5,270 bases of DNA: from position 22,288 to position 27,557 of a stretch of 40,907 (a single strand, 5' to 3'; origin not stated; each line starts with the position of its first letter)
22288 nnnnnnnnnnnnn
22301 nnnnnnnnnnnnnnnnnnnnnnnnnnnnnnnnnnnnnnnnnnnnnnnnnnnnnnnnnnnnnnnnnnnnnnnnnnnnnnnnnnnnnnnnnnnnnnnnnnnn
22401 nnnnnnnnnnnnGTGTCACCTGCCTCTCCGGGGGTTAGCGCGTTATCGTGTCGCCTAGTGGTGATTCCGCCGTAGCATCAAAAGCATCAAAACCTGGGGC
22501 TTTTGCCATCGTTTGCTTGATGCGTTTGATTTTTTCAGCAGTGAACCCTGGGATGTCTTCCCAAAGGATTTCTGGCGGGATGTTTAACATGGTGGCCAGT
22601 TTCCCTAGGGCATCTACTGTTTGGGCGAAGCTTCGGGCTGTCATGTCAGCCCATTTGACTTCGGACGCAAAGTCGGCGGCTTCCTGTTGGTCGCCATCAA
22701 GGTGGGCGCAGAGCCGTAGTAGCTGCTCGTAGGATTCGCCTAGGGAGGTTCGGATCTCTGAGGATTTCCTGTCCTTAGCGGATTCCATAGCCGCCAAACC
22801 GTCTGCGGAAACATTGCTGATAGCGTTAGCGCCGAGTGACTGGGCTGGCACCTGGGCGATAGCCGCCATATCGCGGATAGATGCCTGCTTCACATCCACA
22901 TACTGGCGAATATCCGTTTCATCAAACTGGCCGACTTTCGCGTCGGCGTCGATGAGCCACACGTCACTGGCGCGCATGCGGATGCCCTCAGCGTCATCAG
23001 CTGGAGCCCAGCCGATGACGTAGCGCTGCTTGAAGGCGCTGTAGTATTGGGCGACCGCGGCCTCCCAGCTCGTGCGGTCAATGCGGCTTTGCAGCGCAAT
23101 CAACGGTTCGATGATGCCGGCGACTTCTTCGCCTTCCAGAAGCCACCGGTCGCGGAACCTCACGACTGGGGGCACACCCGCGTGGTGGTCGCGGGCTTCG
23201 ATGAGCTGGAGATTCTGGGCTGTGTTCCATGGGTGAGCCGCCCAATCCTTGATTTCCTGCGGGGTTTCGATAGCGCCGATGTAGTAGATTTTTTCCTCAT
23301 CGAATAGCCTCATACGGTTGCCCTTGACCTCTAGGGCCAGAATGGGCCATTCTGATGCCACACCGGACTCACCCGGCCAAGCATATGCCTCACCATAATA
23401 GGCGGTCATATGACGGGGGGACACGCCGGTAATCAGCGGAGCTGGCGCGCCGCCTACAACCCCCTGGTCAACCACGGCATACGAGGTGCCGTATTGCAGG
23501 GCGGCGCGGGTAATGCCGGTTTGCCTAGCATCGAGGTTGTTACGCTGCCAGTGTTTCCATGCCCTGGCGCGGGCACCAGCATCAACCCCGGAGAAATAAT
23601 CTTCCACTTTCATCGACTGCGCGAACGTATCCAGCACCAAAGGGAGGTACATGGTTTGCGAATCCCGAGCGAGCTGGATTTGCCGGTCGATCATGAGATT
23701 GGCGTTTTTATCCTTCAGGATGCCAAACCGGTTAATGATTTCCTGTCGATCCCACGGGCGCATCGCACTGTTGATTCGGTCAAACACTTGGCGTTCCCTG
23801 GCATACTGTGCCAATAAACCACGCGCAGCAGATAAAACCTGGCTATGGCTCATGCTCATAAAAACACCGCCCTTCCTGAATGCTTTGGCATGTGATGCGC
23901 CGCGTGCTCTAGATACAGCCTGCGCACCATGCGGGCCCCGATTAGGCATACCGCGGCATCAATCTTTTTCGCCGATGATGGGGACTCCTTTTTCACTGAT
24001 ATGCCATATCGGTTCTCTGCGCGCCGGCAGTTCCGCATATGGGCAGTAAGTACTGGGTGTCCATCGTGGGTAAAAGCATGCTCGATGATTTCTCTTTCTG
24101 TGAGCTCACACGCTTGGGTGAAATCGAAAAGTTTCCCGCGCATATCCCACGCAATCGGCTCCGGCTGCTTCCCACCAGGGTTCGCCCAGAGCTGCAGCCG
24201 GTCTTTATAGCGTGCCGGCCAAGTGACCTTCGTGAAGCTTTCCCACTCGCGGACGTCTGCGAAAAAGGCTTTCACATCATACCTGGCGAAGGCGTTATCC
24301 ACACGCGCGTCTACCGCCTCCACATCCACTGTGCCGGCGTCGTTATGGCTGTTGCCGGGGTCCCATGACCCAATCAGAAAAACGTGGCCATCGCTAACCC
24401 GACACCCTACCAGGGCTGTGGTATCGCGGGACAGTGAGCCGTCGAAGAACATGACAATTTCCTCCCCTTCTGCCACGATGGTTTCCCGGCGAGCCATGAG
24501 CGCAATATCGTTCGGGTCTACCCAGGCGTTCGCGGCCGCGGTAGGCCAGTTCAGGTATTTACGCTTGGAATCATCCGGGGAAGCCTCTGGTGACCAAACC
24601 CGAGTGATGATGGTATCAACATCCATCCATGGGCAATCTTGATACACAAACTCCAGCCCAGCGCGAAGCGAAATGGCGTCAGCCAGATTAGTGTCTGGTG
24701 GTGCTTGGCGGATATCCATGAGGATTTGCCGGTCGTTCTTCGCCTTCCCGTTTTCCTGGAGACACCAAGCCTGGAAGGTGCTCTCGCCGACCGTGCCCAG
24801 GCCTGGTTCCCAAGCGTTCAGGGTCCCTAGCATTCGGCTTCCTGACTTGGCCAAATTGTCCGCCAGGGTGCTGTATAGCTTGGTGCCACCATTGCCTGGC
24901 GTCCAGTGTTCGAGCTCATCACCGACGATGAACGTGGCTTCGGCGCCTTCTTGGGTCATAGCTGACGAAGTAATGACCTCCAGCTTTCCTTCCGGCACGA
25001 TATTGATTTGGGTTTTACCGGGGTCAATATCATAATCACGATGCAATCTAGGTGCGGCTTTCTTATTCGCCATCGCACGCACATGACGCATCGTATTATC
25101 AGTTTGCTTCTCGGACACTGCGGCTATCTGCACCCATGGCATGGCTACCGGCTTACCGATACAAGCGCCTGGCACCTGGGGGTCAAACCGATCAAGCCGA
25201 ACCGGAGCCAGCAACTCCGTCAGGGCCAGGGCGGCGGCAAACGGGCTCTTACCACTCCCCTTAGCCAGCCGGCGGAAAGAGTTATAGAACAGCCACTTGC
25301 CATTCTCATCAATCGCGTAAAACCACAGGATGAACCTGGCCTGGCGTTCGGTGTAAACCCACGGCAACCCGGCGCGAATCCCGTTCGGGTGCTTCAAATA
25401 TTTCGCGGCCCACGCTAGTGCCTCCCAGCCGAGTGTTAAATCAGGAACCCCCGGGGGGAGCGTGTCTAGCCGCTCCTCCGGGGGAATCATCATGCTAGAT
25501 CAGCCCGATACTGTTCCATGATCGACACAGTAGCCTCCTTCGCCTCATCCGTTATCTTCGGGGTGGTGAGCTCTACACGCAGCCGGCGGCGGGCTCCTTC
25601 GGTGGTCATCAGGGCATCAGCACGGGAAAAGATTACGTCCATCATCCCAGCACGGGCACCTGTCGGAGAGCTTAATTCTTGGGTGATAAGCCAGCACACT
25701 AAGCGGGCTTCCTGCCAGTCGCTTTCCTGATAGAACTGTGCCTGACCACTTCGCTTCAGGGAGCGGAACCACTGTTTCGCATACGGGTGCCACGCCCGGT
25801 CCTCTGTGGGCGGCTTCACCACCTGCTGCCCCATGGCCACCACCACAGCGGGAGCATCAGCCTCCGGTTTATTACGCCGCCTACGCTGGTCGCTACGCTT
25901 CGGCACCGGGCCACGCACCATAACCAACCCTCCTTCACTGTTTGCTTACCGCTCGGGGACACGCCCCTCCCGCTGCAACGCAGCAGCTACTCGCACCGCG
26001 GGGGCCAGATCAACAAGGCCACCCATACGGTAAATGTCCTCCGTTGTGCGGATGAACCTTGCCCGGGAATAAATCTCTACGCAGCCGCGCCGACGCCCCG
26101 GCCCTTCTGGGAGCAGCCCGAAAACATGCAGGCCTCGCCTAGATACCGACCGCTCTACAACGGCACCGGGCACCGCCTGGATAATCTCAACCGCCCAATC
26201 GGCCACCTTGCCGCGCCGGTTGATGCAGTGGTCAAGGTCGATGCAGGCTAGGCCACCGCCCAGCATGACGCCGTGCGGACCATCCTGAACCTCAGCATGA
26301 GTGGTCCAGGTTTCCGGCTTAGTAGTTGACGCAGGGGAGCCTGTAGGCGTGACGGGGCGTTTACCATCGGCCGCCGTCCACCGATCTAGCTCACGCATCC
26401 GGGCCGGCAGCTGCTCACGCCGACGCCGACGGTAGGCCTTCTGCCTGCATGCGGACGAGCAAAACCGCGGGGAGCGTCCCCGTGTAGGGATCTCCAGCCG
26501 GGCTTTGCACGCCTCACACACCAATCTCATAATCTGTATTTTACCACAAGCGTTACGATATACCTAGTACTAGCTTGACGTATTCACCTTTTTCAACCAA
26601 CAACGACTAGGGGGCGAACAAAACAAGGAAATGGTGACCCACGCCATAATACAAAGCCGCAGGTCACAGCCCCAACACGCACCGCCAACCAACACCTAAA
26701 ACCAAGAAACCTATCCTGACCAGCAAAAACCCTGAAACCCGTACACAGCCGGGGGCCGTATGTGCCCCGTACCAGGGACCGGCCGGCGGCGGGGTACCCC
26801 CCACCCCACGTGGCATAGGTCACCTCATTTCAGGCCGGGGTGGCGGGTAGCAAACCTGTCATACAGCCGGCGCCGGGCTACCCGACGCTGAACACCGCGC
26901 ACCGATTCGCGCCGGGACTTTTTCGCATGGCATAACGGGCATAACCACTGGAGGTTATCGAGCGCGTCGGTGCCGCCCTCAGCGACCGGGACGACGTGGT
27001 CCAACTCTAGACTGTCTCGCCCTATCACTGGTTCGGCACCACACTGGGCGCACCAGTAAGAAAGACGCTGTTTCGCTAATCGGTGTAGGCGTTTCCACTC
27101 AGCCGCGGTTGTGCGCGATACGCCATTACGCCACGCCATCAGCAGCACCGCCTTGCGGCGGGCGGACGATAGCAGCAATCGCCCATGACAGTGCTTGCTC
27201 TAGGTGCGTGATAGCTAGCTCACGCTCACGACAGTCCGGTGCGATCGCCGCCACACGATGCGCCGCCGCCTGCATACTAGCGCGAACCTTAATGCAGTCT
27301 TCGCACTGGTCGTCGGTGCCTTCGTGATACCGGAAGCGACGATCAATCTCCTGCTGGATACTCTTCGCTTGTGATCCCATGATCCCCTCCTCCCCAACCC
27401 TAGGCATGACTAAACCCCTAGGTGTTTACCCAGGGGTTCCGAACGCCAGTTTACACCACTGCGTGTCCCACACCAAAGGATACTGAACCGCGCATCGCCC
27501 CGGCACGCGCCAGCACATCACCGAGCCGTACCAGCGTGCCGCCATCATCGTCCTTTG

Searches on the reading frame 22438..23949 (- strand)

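Call 102: search_protein_families(library=pfam, proteins=[window:22438-23949:-], max_evalue=0.001)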
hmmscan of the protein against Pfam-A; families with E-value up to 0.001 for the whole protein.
window:22438-23949:- (504 aa): 1 family
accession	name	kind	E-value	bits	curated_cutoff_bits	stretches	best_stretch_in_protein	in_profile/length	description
PF05133.19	SPP1_portal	-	4.4e-26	92.2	25.5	1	104-479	50-408/416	Phage portal protein, SPP1 Gp6-like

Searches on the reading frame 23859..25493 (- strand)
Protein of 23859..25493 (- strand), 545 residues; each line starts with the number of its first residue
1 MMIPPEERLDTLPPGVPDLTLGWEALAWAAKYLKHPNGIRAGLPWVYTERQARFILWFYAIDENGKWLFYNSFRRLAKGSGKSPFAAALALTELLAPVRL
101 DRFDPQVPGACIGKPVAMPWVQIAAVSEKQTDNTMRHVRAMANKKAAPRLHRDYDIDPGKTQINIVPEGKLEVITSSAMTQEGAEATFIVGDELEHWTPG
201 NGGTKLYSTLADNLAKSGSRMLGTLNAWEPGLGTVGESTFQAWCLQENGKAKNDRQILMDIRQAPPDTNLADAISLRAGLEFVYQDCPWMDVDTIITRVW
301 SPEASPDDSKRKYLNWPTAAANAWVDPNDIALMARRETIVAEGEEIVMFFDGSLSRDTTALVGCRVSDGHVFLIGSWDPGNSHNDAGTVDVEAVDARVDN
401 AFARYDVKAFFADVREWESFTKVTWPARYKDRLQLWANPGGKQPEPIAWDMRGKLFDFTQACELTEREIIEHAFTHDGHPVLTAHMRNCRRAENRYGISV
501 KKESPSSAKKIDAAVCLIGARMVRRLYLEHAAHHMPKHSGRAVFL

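Call 102: search_protein_families(library=pfam, proteins=[window:23859-25493:-], max_evalue=0.001)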
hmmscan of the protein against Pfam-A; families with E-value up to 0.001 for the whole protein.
window:23859-25493:- (545 aa): 1 family
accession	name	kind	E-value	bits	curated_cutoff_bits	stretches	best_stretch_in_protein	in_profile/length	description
PF20441.4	TerL_nuclease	-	0.00033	20.4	24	0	456-520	215-278/286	Terminase large subunit, endonuclease domain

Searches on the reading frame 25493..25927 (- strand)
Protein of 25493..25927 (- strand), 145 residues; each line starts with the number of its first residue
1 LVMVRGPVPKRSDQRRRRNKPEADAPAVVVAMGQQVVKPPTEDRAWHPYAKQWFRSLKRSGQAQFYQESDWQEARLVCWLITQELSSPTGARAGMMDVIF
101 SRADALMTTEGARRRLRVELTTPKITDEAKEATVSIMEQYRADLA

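Call 102: search_protein_families(library=pfam, proteins=[window:25493-25927:-], max_evalue=0.001)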
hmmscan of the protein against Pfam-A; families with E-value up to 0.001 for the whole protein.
window:25493-25927:- (145 aa): 1 family
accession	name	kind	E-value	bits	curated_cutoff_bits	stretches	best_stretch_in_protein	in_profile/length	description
PF25673.1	Terminase_7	-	1.6e-44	151.7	27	1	5-144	2-138/139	Phage terminase small subunit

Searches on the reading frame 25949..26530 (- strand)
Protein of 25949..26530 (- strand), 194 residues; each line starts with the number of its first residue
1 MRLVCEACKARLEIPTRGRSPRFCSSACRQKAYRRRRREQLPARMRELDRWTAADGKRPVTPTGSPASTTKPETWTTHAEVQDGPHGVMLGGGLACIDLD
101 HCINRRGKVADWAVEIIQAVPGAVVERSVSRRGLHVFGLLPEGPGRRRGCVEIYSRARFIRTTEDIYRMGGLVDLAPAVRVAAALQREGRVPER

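Call 102: search_protein_families(library=pfam, proteins=[window:25949-26530:-], max_evalue=0.001)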
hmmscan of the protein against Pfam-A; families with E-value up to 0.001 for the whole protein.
window:25949-26530:- (194 aa): 1 family
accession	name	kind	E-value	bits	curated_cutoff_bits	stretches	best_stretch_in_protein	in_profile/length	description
PF09250.16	Prim-Pol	-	0.0002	22.3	22.8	1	54-148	16-112/158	Bifunctional DNA primase/polymerase, N-terminal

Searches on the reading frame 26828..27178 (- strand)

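Call 102: search_protein_families(library=pfam, proteins=[window:26828-27178:-], max_evalue=0.001)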
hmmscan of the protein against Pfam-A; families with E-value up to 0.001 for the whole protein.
window:26828-27178:- (117 aa): 2 families
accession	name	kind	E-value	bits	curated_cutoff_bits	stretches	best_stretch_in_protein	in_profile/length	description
PF01844.29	HNH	-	4.2e-13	49.6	21.4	1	43-90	1-47/47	HNH endonuclease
PF14279.12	HNH_5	-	5.8e-09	36.2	27.5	1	43-89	1-45/56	HNH endonuclease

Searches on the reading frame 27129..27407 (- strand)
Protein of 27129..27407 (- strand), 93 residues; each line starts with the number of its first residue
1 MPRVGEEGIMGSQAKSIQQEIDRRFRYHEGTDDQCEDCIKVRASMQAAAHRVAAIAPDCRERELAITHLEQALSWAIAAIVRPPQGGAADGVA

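Call 102: search_protein_families(library=pfam, proteins=[window:27129-27407:-], max_evalue=0.001)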
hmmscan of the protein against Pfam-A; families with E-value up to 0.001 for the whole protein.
window:27129-27407:- (93 aa): 1 family
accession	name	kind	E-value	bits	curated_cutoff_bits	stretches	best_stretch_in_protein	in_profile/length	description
PF24729.2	Acb2_Tad1_hairpin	-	1.4e-12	48.1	27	1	27-82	2-58/58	Acb2/Tad1, hairpin domain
